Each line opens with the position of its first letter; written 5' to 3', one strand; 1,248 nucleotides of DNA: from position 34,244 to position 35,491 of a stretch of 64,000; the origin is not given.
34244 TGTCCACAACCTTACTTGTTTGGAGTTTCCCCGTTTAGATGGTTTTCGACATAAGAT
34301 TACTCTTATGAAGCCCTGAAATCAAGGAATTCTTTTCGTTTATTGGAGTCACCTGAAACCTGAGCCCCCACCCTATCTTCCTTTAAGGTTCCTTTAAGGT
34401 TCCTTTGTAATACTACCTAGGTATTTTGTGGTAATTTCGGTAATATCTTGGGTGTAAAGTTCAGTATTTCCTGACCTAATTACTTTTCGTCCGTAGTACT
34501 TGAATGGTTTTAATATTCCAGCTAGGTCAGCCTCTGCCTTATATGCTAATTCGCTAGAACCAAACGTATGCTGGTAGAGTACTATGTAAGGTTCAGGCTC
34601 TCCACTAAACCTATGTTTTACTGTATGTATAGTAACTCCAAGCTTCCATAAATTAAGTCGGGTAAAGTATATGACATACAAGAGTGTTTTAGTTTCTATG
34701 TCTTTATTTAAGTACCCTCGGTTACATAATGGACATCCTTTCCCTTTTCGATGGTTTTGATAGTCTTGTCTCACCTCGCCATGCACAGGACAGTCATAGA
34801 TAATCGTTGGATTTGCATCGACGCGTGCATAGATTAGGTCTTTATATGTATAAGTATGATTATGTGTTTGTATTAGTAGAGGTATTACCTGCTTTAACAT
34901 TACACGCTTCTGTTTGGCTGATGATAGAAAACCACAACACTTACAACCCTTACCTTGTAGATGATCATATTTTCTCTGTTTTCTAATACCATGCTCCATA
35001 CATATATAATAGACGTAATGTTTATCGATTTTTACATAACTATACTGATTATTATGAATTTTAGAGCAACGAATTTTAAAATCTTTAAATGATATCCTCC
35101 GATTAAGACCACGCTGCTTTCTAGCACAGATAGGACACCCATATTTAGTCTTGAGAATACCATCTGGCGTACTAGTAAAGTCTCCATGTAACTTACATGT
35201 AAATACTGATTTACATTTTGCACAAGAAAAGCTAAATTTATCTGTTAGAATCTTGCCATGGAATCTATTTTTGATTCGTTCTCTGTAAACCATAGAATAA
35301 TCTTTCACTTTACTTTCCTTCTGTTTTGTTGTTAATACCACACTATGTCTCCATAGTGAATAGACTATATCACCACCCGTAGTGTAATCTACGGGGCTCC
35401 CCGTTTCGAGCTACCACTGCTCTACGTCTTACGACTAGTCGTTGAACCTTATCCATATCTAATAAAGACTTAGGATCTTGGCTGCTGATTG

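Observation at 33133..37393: Family-A DNA polymerase gene split between motif A and motif B by a ~1.7 kb intron-like insertion carrying a homing endonuclease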

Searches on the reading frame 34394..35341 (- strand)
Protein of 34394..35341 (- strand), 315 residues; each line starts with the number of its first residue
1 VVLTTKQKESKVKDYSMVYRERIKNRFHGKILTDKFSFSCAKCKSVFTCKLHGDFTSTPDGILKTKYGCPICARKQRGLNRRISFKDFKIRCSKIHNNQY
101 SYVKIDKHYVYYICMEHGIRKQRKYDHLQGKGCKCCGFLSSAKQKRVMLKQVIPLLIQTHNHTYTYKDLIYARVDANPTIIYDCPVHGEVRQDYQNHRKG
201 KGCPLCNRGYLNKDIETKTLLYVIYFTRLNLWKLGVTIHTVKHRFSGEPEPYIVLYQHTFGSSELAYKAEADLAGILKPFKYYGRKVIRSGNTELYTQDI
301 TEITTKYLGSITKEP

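Call 6: search_protein_families(library=pfam, proteins=[window:34394-35341:-], max_evalue=0.01)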
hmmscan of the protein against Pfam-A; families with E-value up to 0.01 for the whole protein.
window:34394-35341:- (315 aa): 1 family
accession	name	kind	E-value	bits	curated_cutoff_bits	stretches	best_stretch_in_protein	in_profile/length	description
PF05265.19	DUF723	-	1.3e-05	25.4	20.9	1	37-73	23-60/60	Protein of unknown function (DUF723)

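Call 16: search_protein_families(library=phrogs, proteins=[window:34394-35341:-], max_evalue=0.1)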
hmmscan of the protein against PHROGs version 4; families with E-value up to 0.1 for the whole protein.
window:34394-35341:- (315 aa): 3 families
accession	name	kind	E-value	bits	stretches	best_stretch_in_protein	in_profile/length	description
phrog_681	-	DNA, RNA and nucleotide metabolism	2.2e-29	103.5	1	4-302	239-528/576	endonuclease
phrog_559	-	DNA, RNA and nucleotide metabolism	1.1e-11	45.3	1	21-212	126-308/607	HNH endonuclease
phrog_4605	-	unknown function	0.00014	22.7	1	157-216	57-115/151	-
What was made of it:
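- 34394..35308 (-): Homing endonuclease gene inside intron 1, 3' of P9. It encodes 304 aa from a GTG start with an AGGA Shine-Dalgarno. The protein has three to four CxxC...CxxC zinc-finger repeats (DUF723/CapR-like) and a C-terminal GIY-YIG/T5orf172-like nuclease domain. Pfam DUF723, E 1e-5; phrog_681 'endonuclease', E 2e-29 (calls 6, 16).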

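Call 17: search_protein_families(library=pfam, proteins=[window:34394-35341:-], max_evalue=10)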
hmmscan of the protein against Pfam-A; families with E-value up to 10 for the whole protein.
window:34394-35341:- (315 aa): 2 families
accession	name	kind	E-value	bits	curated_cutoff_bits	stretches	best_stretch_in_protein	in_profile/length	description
PF05265.19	DUF723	-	1.3e-05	25.4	20.9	2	37-73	23-60/60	Protein of unknown function (DUF723)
PF14447.12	Prok-RING_4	-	0.046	14.1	27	0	68-75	32-39/46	Prokaryotic RING finger family 4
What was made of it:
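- On T5orf172 / GIY-YIG homing endonuclease: DUF723, E 1e-5, two stretches (calls 6, 17).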

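Call 18: search_solved_structures(query=window:34394-35341:-, max_evalue=10)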
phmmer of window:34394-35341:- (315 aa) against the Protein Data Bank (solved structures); distinct sequences matched with E-value up to 10: 4.
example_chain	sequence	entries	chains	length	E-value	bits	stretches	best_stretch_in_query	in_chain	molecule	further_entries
2mf8_A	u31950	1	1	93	0.096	15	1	183-212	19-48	Myelin transcription factor 1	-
8ovl_A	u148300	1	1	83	0.099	14.9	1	177-210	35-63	Copper-translocating P-type ATPase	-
2cs8_A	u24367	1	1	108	0.59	12.4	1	182-209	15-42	KIAA0535 protein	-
3rfu_A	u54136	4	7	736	1.6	11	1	178-216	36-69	Copper efflux ATPase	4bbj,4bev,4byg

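Call 21: find_homologous_proteins(query=window:34394-35341:-)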
Query window:34394-35341:- (315 aa): 11 proteins with E <= 0.001 among 355 candidates.
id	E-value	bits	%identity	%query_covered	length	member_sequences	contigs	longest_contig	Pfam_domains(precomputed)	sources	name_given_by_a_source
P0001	2.1e-215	732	100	100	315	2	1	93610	PF05265.21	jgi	-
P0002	1.7e-162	558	75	97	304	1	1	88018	PF05265.21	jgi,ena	-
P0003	2.0e-116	407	61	93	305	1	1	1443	PF05265.21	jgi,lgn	-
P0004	2.0e-65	239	41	95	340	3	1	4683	PF05265.21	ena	-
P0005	1.9e-63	233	44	87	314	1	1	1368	PF05265.21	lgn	-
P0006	4.2e-63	231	41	95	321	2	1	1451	PF05265.21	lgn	-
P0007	1.5e-61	226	40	94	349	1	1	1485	PF05265.21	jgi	jgi:hypothetical protein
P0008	3.0e-26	110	23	95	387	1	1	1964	PF05265.21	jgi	jgi:hypothetical protein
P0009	6.6e-26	109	30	80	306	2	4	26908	PF05265.21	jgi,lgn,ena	jgi:hypothetical protein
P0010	1.1e-22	99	30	80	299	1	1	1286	PF05265.21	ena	-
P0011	2.0e-8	52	30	58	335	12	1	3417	PF14311.13,PF05265.21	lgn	-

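Call 22: find_encoding_contigs(protein=P0002, flank=5000, max_places=3)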
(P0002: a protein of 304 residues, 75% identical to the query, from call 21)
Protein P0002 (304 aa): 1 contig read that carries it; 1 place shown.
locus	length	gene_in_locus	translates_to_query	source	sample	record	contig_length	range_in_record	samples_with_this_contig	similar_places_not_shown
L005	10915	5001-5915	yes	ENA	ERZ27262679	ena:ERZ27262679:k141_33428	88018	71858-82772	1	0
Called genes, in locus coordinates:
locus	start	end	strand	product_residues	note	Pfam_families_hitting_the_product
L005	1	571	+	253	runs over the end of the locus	PF26926:Phage_T4_rIIB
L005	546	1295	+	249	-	-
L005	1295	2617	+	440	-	PF01068:DNA_ligase_A_M, PF14743:DNA_ligase_OB_2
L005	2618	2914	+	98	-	-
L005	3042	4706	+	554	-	PF01612:DNA_pol_A_exo1, PF00476:DNA_pol_A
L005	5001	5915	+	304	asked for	PF05265:DUF723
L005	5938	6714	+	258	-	PF00476:DNA_pol_A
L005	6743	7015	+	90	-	-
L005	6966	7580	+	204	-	PF04542:Sigma70_r2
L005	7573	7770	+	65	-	-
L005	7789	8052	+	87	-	-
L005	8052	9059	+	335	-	PF00268:Ribonuc_red_sm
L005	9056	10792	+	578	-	PF00317:Ribonuc_red_lgN, PF02867:Ribonuc_red_lgC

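Call 23: find_encoding_contigs(protein=P0009, flank=5000, max_places=4)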
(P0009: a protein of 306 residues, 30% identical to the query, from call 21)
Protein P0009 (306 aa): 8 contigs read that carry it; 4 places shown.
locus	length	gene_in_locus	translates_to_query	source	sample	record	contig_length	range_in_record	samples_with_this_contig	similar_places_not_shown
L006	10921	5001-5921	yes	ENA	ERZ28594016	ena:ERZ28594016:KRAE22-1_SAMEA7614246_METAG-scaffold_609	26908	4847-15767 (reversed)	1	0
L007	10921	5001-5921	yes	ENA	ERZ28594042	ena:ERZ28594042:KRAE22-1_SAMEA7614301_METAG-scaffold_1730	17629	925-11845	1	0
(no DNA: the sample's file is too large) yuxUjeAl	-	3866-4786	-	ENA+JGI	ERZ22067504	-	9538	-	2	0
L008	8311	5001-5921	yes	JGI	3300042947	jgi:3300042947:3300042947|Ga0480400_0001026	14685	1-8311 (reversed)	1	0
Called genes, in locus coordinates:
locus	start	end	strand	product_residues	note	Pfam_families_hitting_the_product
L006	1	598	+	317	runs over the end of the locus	PF05265:DUF723, PF14311:DUF4379 (faint), PF05265:DUF723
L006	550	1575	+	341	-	PF02739:5_3_exonuc_N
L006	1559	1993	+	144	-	-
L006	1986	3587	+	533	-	PF02463:SMC_N (faint), PF13476:AAA_23 (faint)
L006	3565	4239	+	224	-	-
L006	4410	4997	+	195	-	-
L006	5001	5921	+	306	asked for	PF05265:DUF723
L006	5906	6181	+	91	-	-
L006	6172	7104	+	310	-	PF00149:Metallophos (weak)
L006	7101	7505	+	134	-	PF19835:SegE_GIY-YIG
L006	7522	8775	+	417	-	-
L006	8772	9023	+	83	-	-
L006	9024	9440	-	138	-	-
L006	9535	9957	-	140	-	-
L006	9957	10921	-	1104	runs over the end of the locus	-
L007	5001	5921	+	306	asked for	PF05265:DUF723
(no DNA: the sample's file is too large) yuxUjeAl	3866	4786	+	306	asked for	PF05265:DUF723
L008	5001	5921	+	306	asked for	PF05265:DUF723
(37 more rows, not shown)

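Call 24: find_encoding_contigs(protein=P0004, flank=5000, max_places=3)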
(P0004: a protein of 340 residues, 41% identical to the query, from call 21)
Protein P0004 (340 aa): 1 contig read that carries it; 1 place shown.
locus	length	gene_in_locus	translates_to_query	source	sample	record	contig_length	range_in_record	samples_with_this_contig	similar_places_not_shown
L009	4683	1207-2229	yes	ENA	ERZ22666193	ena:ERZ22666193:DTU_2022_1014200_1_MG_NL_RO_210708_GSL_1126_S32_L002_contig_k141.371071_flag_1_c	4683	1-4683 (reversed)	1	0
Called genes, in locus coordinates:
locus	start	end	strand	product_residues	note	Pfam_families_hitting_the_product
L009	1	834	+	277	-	?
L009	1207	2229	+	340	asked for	PF05265:DUF723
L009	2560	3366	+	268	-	PF00476:DNA_pol_A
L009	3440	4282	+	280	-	-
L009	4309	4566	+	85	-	-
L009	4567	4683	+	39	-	?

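Call 49: predict_structure(alignment_id=A4)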
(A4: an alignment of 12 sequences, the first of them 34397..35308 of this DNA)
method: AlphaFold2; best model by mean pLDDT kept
length: 304 residues; sequences in the alignment: 12
mean_pLDDT: 84.6   pTM: 0.38
mean pLDDT of the five models: 84.6, 84.4, 84.1, 84.0, 82.6
residues with pLDDT >= 90: 118; 70-90: 153; 50-70: 27; < 50: 6
segments of 3 or more residues with pLDDT < 50: 198-202
pLDDT, mean of each block of 10 residues (from residue 1): 82 92 88 93 93 90 79 84 87 91 89 86 67 71 86 88 77 87 86 62 68 96 89 84 92 85 93 86 91 87 57
secondary structure, 60 per line:
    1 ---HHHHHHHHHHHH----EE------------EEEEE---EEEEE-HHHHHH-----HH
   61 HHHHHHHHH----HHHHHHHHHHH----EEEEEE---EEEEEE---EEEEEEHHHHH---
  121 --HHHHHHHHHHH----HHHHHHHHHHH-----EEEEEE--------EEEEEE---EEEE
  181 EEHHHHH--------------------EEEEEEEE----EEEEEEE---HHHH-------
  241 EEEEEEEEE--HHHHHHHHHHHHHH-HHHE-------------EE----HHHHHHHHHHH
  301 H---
elements in order: H4-15 E34-38 E42-46 H48-53 H59-69 H74-84 E89-94 E98-103 E107-112 H113-117 H123-133 H138-148 E154-159 E168-173 E177-182 H183-187 E208-215 E220-226 H230-233 E241-249 H252-265 H290-301
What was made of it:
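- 34394..35308 (-): AF2 model, pLDDT 84.6 (call 49).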

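Call 52: search_protein_families(library=pfam, alignment_id=A4, max_evalue=1)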
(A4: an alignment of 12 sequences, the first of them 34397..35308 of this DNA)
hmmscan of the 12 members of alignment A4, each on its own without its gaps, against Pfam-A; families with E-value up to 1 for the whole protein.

A. member 1, window:34397-35308:- (304 aa): 2 families
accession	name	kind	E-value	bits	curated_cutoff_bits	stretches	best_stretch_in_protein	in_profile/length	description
PF05265.19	DUF723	-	1.2e-05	25.6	20.9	2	26-62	23-60/60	Protein of unknown function (DUF723)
PF14447.12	Prok-RING_4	-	0.042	14.2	27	0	57-64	32-39/46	Prokaryotic RING finger family 4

B. families by the number of members that match (of 12 scanned): 32 families (the first 25 are shown)
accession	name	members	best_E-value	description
PF05265.19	DUF723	10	6.5e-13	Protein of unknown function (DUF723)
PF14311.12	DUF4379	9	1.2e-10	Probable Treble clef zinc finger domain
PF23545.1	Zn_ribbon_HMPTM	4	0.00076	HMPTM N-terminal zinc ribbon domain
PF21817.3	CapR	4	0.00086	CapR homology domain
PF10544.15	T5orf172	2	0.0078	T5orf172 domain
PF24441.1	DUF7560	2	0.025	Family of unknown function (DUF7560)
PF24110.1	DUF7385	2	0.09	Family of unknown function (DUF7385)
PF05207.18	Zn_ribbon_CSL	2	0.095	CSL zinc finger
PF12874.13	zf-met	2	0.37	Zinc-finger of C2H2 type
PF13192.12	Thioredoxin_3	1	0.0001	Thioredoxin domain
PF09723.15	Zn_ribbon_8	1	0.0023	Zinc ribbon domain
PF13455.12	MUG113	1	0.0038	Meiotically up-regulated gene 113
PF21780.2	DUF6875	1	0.014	Domain of unknown function (DUF6875)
PF01258.23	zf-dskA_traR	1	0.025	Prokaryotic dksA/traR C4-type zinc finger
PF06782.17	UPF0236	1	0.032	Uncharacterised protein family (UPF0236)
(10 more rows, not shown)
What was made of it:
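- On T5orf172 / GIY-YIG homing endonuclease: CapR in 4 of 12 homologues (call 52).
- DUF723 is found in 10 of 12 homologues, CapR in 4 and T5orf172 in 2 (call 52).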

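Call 53: fold_search(model_id=the predicted structure, library=viral)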
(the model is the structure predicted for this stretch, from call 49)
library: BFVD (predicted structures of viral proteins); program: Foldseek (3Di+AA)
matches with E <= 10: 1108; with E <= 0.001: 189
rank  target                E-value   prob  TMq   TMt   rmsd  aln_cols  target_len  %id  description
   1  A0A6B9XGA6            1.1e-19  1.00  0.45  0.44  15.4       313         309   22  Bacteriophage T5 Orf172 DNA-binding domain-containing protein [Escherichia phage navn]
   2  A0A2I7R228            4.4e-19  1.00  0.30  0.22  15.4       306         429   24  (no name in the UniProt tables at hand)
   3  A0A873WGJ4            3.4e-18  1.00  0.38  0.34  11.2       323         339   21  GIY-YIG nuclease family protein [Klebsiella phage Miami]
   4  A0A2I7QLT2            8.0e-18  1.00  0.33  0.20  13.8       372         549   20  (no name in the UniProt tables at hand)
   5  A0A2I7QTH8            2.1e-17  1.00  0.36  0.35  15.2       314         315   20  (no name in the UniProt tables at hand)
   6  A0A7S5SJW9            4.9e-17  1.00  0.24  0.24  17.4       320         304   23  (no name in the UniProt tables at hand)
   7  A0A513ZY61            1.4e-16  1.00  0.48  0.48   9.6       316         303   17  (no name in the UniProt tables at hand)
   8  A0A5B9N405            3.0e-16  1.00  0.31  0.25  16.3       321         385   20  CapR homology domain-containing protein [Aeromonas phage 4L372XY]
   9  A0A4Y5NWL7            4.2e-16  1.00  0.27  0.24  18.5       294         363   20  (no name in the UniProt tables at hand)
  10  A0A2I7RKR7            8.7e-16  1.00  0.38  0.31  14.4       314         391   18  (no name in the UniProt tables at hand)
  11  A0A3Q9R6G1            1.0e-15  1.00  0.44  0.44  11.8       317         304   20  (no name in the UniProt tables at hand)
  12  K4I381                1.4e-15  1.00  0.34  0.39  14.3       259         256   25  (no name in the UniProt tables at hand)
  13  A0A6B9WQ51            1.5e-15  1.00  0.33  0.27  14.7       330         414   21  Uncharacterized protein [Escherichia phage kaaroe]
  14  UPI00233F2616         4.8e-15  1.00  0.32  0.46  14.9       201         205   27  (no name look-up for this kind of identifier)
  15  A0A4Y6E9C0            2.3e-14  1.00  0.26  0.15  20.8       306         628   20  (no name in the UniProt tables at hand)
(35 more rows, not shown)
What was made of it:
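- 34394..35308 (-): BFVD top hits are T5orf172, GIY-YIG and CapR proteins, E 1e-19 (call 53).
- On T5orf172 / GIY-YIG homing endonuclease: BFVD: T5orf172 and GIY-YIG proteins, E 1e-19 to 1e-18 (call 53).
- Closest known: T5orf172-family homing endonucleases with CapR/DUF723/DUF4397 zinc-finger arrays. Same: The best structural neighbours are proteins named T5orf172, GIY-YIG or CapR-homology (call 53).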

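Call 60: find_encoding_contigs(protein=P0001, flank=1000, max_places=2)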
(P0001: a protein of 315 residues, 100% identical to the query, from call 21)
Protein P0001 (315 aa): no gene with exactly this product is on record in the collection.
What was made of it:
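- Tried and rejected: Looking up the source contig through the 315-aa ORF product failed, as it is not on record (call 60).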
